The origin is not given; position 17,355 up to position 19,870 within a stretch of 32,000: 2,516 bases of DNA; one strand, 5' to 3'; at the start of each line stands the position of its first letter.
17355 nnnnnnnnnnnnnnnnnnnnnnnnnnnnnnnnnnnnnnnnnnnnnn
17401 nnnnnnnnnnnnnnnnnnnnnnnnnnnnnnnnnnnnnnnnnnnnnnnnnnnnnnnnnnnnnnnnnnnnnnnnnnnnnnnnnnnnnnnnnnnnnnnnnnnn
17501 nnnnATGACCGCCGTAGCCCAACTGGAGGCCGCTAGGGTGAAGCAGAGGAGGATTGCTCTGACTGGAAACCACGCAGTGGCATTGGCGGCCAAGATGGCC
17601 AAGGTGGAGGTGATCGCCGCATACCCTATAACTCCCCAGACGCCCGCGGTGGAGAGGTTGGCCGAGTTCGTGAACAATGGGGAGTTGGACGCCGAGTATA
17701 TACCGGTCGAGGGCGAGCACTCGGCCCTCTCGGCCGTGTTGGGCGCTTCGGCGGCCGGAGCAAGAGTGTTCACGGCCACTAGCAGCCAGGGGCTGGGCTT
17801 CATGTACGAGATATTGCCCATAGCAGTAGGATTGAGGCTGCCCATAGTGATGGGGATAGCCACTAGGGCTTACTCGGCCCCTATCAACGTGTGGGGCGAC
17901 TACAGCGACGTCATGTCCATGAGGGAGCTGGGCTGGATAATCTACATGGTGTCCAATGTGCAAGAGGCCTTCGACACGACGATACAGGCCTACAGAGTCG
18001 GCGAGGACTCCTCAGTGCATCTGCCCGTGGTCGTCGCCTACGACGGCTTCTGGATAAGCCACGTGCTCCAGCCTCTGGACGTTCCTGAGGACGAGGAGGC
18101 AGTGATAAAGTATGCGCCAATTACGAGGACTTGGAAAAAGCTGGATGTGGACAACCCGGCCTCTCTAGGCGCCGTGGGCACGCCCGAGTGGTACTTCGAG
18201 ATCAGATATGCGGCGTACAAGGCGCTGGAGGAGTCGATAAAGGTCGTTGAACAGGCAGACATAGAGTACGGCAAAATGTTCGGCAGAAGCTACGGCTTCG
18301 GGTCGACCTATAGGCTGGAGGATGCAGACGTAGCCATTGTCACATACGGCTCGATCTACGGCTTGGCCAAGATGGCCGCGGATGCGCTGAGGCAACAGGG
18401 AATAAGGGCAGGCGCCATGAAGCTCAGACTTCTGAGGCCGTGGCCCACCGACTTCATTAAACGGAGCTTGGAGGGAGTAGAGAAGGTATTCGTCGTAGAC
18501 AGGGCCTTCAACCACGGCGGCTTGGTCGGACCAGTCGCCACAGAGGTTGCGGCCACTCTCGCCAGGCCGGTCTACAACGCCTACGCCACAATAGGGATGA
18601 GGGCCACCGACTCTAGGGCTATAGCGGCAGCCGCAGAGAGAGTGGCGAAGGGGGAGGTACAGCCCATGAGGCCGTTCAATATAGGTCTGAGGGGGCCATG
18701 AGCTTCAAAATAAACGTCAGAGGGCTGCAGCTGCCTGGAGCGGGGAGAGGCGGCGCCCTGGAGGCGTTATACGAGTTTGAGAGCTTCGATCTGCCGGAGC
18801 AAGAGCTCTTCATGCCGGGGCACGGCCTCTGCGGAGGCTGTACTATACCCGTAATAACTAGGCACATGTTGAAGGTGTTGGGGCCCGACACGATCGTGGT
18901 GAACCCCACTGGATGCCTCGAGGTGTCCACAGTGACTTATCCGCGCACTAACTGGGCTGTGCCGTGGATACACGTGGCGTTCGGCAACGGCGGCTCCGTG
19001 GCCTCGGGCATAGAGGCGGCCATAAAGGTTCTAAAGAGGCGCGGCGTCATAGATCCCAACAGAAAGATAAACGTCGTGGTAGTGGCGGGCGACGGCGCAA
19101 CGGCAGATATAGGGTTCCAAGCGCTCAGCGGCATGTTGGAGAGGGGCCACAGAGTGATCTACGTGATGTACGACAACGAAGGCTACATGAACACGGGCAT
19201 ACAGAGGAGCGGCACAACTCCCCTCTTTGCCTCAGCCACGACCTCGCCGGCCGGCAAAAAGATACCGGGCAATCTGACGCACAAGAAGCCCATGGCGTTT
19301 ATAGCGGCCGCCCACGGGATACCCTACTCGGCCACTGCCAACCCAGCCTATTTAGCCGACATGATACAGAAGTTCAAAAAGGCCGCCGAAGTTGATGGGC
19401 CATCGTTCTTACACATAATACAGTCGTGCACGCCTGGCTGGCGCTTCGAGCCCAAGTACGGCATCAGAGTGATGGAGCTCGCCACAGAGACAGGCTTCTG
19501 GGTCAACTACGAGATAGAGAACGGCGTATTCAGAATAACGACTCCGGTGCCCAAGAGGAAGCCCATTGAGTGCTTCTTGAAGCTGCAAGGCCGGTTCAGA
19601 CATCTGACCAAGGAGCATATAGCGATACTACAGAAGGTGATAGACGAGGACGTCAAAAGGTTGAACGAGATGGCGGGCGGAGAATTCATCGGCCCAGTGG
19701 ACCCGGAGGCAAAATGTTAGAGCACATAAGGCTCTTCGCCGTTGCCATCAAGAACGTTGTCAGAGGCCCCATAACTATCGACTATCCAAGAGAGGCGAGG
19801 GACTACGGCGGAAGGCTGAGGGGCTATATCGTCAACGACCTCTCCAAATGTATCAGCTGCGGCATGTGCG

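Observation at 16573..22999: A 2-oxoacid:ferredoxin oxidoreductase is encoded inside a complex I-like operon (porGD-porA-porB-nuoI-H-A-B-D), a candidate dedicated electron-input module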

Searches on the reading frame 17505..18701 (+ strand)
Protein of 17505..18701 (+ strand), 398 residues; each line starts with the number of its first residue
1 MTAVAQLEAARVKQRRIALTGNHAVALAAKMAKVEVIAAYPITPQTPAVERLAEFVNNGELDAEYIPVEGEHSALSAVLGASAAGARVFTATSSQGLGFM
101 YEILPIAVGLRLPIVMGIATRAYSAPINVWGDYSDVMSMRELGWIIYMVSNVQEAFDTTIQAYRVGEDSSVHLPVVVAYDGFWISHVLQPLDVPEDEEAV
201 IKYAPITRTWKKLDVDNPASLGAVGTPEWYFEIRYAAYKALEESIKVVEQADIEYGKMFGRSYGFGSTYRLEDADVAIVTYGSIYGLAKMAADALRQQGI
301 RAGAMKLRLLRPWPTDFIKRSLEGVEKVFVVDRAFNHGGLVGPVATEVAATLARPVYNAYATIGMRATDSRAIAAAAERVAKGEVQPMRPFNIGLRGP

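Call 6: search_protein_families(library=pfam, proteins=[window:17505-18701:+])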
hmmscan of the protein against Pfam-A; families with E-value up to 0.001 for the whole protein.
window:17505-18701:+ (398 aa): 3 families
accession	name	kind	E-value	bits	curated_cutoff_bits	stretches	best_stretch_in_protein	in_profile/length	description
PF01855.24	POR_N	-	9.1e-68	228.9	27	1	28-250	2-228/231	Pyruvate flavodoxin/ferredoxin oxidoreductase, thiamine diP-bdg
PF17147.9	PFOR_II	-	5.8e-21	75.2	27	1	274-367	1-96/102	Pyruvate:ferredoxin oxidoreductase core domain II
PF02780.25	Transketolase_C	-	2.8e-11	43.8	25.9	1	272-358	8-98/124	Transketolase, C-terminal domain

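Call 20: search_protein_families(library=ncbifam, proteins=[window:17505-18701:+], max_evalue=0.00001)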
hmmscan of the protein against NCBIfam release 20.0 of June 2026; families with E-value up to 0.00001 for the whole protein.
window:17505-18701:+ (398 aa): 17 families
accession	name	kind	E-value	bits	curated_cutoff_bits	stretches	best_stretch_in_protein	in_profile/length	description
NF040682.1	PorA_Arch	equivalog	2.6e-115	385.4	550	1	16-388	3-379/387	pyruvate synthase subunit PorA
NF006233.0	PRK08367.1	equivalog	7.2e-99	331.3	625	1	18-353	6-340/394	pyruvate ferredoxin oxidoreductase subunit alpha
NF007201.0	PRK09622.1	equivalog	1.9e-94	316.9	590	1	20-359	14-356/405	2-oxoacid:ferredoxin oxidoreductase subunit alpha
NF006232.0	PRK08366.1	equivalog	6.5e-88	295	646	1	13-375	4-369/394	2-ketoisovalerate ferredoxin oxidoreductase subunit alpha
NF045764.1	PhenlGlyoxDHPadG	equivalog_domain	1.9e-84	283.5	700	1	17-354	3-348/398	NADH-dependent phenylglyoxylate dehydrogenase subunit alpha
NF045791.1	OxalOxredalpha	equivalog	2e-77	260.9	500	1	18-352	6-342/395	oxalate oxidoreductase subunit alpha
TIGR02176.1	pyruv_ox_red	equivalog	4.2e-41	140.8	911.35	1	19-355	4-347/1167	pyruvate:ferredoxin (flavodoxin) oxidoreductase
NF006412.0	PRK08659.1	equivalog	1.3e-36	126.6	411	2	16-202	5-192/378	2-oxoacid:acceptor oxidoreductase subunit alpha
TIGR03710.1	OAFO_sf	subfamily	4.6e-35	121.2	482.75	2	7-182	184-361/561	2-oxoacid:acceptor oxidoreductase subunit alpha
NF005507.0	PRK07119.1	subfamily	9.6e-33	113.4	399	1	15-365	3-334/352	3-methyl-2-oxobutanoate dehydrogenase subunit VorB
NF041170.1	Oxoac_fdxalpha_Archa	equivalog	3.8e-23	81.7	800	2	8-168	227-402/636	2-oxoacid:ferredoxin oxidoreductase subunit alpha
NF007206.0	PRK09627.1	equivalog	2.1e-22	79.6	579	2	15-198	2-186/375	2-oxoglutarate synthase subunit alpha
TIGR03336.1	IOR_alpha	equivalog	5.7e-12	44.7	650.9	1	19-98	5-82/595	indolepyruvate ferredoxin oxidoreductase subunit alpha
NF006667.0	PRK09212.1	subfamily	8.6e-08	31.4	321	1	272-348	200-276/327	pyruvate dehydrogenase complex E1 component subunit beta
NF008854.0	PRK11892.1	equivalog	2.1e-07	30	454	1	272-349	339-416/464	pyruvate dehydrogenase complex E1 component subunit beta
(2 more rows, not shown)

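Call 61: search_solved_structures(query=window:17505-18701:+, max_evalue=0.00001)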
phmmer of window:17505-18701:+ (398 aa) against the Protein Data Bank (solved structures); distinct sequences matched with E-value up to 0.00001: 10.
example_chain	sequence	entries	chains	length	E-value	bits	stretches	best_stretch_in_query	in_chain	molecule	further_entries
9bt4_B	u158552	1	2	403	9.9e-79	268.4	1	13-352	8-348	Pyruvate:Ferredoxin Oxidoreductase, subunit alpha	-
5c4i_A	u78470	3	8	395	2.6e-63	217.7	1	19-339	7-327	Oxalate oxidoreductase subunit alpha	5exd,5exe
6cin_A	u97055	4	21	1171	5.1e-35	124.6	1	18-364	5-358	PYRUVATE-FERREDOXIN OXIDOREDUCTASE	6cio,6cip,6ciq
7plm_A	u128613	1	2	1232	1.1e-27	100.4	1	18-350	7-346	Pyruvate:ferredoxin oxidoreductase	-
1b0p_A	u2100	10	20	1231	1.2e-27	100.3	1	18-350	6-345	PROTEIN (PYRUVATE-FERREDOXIN OXIDOREDUCTASE) | Pyruvate-Ferredoxin Oxidoreductase | PYRUVATE FERREDOXIN OXIDOREDUCTASE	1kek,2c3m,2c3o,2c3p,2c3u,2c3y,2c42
1yd7_A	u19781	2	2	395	2.1e-26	96.2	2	19-220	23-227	2-keto acid:ferredoxin oxidoreductase subunit alpha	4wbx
6n2n_A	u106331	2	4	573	9.2e-18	67.8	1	17-316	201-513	Pyruvate flavodoxin/ferredoxin oxidoreductase domain protein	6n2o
5b46_A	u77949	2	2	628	1.3e-11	47.6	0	272-340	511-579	2-oxoacid--ferredoxin oxidoreductase alpha subunit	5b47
8ys5_A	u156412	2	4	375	6.8e-11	45.2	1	15-199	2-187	2-oxoglutarate synthase subunit alpha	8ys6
5b48_A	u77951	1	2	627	8.6e-07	31.7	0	10-117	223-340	2-oxoacid--ferredoxin oxidoreductase alpha subunit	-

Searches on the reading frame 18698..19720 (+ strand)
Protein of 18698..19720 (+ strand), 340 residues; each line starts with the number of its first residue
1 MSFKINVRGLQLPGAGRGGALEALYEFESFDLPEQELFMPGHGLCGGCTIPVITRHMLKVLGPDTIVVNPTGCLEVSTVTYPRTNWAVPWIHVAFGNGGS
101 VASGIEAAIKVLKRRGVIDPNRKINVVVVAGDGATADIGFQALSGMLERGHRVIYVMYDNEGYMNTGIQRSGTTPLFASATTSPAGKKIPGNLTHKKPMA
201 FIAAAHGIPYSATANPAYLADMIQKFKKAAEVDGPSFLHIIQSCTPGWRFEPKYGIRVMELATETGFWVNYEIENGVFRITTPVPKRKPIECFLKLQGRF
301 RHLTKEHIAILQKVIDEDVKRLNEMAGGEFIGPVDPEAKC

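Call 6: search_protein_families(library=pfam, proteins=[window:18698-19720:+])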
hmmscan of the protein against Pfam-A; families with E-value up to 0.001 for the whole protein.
window:18698-19720:+ (340 aa): 1 family
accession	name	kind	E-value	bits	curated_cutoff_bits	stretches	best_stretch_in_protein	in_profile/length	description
PF02775.26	TPP_enzyme_C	-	1.8e-22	80.2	21.9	1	71-240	2-151/151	Thiamine pyrophosphate enzyme, C-terminal TPP binding domain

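Call 11: find_homologous_proteins(query=window:18698-19720:+, max_evalue=1e-20)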
Query window:18698-19720:+ (340 aa): 7996 proteins with E <= 1e-20 among 8000 candidates; the best 120 are listed.
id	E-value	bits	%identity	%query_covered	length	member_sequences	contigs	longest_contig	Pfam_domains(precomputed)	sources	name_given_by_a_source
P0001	5.3e-230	780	99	100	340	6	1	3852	PF02775.27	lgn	-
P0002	9.2e-204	694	87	100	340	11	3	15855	PF02775.27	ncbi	ncbi:MAG: thiamine pyrophosphate-dependent enzyme [Thermoproteus sp.]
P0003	2.0e-194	663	81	100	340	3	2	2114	PF02775.27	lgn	-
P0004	1.8e-192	657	81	100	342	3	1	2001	PF02775.27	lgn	-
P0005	1.9e-177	608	76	99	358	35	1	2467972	PF02775.27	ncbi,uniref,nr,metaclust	ncbi:thiamine pyrophosphate enzyme domain protein TPP-binding protein [Pyrobaculum ferrireducens]|un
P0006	3.8e-176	603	76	97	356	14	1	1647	PF02775.27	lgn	-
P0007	2.0e-175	601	75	99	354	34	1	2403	PF02775.27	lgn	-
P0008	5.7e-175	599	78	94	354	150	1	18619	PF02775.27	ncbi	-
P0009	2.7e-174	597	74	99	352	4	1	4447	PF02775.27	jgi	-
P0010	1.9e-173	594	74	99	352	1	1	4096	PF02775.27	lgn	-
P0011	6.4e-161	553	71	95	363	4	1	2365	PF02775.27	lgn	-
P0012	1.3e-159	549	75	94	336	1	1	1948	PF02775.27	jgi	jgi:pyruvate ferredoxin oxidoreductase beta subunit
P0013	4.3e-142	491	79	77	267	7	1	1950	PF02775.27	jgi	jgi:Pyruvate:ferredoxin oxidoreductase and related 2-oxoacid:ferredoxin oxidoreductases, beta subuni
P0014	1.7e-136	473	65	90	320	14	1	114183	PF02775.27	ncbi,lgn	ncbi:MAG: thiamine pyrophosphate-dependent enzyme [Ignisphaera sp.]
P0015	4.0e-136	472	62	90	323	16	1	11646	PF02775.27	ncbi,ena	-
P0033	3.7e-133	462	64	90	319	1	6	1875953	PF02775.27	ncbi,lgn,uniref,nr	ncbi:pyruvate ferredoxin oxidoreductase, beta subunit [Ignisphaera aggregans DSM 17230]|uniref:2-oxo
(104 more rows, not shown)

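Call 14: find_encoding_contigs(protein=P0005, flank=10000, max_places=3)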
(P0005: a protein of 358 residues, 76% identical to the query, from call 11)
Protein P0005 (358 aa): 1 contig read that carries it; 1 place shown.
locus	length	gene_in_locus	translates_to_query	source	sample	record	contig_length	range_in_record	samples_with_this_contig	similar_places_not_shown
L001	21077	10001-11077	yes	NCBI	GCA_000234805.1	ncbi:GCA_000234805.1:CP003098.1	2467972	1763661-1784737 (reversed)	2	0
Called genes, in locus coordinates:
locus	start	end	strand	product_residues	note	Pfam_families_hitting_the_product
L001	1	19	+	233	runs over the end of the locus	-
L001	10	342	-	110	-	PF01850:PIN (weak), PF17146:PIN_6, PF11848:DUF3368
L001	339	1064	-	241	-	PF20143:NAD_kinase_C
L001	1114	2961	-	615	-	PF02730:AFOR_N, PF01314:AFOR_C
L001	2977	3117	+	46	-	-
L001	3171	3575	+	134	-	-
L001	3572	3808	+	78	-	-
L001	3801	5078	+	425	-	PF00361:Proton_antipo_M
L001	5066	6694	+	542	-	PF00361:Proton_antipo_M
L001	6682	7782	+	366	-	PF00361:Proton_antipo_M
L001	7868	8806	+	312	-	PF01558:POR, PF13187:Fer4_9 (faint), PF00037:Fer4 (weak), PF13237:Fer4_10, PF14697:Fer4_21, PF12838:Fer4_7, PF12837:Fer4_6 (weak), PF00037:Fer4, +3 more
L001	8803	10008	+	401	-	PF01855:POR_N, PF02780:Transketolase_C, PF17147:PFOR_II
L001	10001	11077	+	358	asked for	PF02775:TPP_enzyme_C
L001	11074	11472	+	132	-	PF13183:Fer4_8 (faint), PF13237:Fer4_10, PF00037:Fer4 (weak), PF12838:Fer4_7, PF13187:Fer4_9, PF25160:LdpA_Fe-S-bd (weak), PF12797:Fer4_2 (weak), PF00037:Fer4, +6 more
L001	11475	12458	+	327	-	PF00146:NADHdh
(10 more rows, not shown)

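Call 15: find_encoding_contigs(protein=P0033, flank=8000, max_places=2)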
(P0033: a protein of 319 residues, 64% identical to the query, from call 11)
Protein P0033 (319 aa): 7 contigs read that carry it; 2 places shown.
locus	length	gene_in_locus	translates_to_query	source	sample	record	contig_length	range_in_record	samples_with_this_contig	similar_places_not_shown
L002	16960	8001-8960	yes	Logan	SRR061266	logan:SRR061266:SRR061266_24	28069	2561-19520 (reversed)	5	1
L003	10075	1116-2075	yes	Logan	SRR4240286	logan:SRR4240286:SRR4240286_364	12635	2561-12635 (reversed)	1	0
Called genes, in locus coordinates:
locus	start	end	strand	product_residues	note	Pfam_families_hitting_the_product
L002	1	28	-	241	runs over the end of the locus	PF03009:GDPD, PF13653:GDPD_2 (faint)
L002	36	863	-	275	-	-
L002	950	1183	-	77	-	PF01037:AsnC_trans_reg, PF22482:AsnC_trans_reg_3 (weak)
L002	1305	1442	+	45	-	-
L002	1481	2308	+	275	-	-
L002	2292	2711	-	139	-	PF01894:YjbQ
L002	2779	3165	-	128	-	PF02796:HTH_7 (weak)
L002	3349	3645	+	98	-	-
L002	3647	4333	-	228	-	PF01902:Diphthami_syn_2_N, PF28410:Diphthami_syn_2_C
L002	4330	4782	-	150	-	-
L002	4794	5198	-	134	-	PF11667:DUF3267 (weak)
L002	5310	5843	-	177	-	PF01864:CarS-like, PF01148:CTP_transf_1 (weak)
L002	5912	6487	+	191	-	PF01558:POR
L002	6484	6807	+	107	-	PF00037:Fer4 (weak), PF13237:Fer4_10, PF14697:Fer4_21, PF13183:Fer4_8 (weak), PF12838:Fer4_7, PF13187:Fer4_9 (weak), PF12837:Fer4_6 (weak), PF00037:Fer4, +2 more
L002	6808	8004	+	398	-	PF01855:POR_N, PF02780:Transketolase_C (weak), PF17147:PFOR_II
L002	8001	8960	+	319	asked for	PF02775:TPP_enzyme_C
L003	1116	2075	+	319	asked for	PF02775:TPP_enzyme_C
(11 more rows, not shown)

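Call 20: search_protein_families(library=ncbifam, proteins=[window:18698-19720:+], max_evalue=0.00001)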
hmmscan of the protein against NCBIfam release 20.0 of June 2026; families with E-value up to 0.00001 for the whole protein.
window:18698-19720:+ (340 aa): 9 families
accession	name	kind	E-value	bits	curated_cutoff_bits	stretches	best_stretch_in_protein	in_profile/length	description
NF008819.1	PRK11865.1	equivalog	1.2e-114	382.6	405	1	31-324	7-298/300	pyruvate synthase subunit PorB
NF008818.0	PRK11864.1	subfamily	6.4e-98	327.6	405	1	30-325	6-295/300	3-methyl-2-oxobutanoate dehydrogenase subunit beta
NF045792.1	OxalOxredbeta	equivalog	1.5e-90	303.4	590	1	31-323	10-304/311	oxalate oxidoreductase subunit beta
NF045766.1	PhenlGlyoxDHPadI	equivalog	3e-66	224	700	1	35-326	149-437/443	NADH-dependent phenylglyoxylate dehydrogenase subunit beta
TIGR02176.1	pyruv_ox_red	equivalog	5.6e-18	64.2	911.35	1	123-322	953-1155/1167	pyruvate:ferredoxin (flavodoxin) oxidoreductase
TIGR02177.1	PorB_KorB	subfamily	4.6e-10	39.5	261.9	1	117-245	65-188/286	2-oxoacid:acceptor oxidoreductase, beta subunit, pyruvate/2-ketoisovalerate family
NF008820.0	PRK11866.1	equivalog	4.6e-09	36.1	402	1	116-245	78-202/287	2-oxoacid ferredoxin oxidoreductase subunit beta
NF041171.1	Oxoac_fdxbeta_Archa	equivalog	1.1e-06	28.2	423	1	116-245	66-190/296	2-oxoacid:ferredoxin oxidoreductase subunit beta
TIGR03336.1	IOR_alpha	equivalog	1.7e-06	26.6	650.9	1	42-245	356-532/595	indolepyruvate ferredoxin oxidoreductase subunit alpha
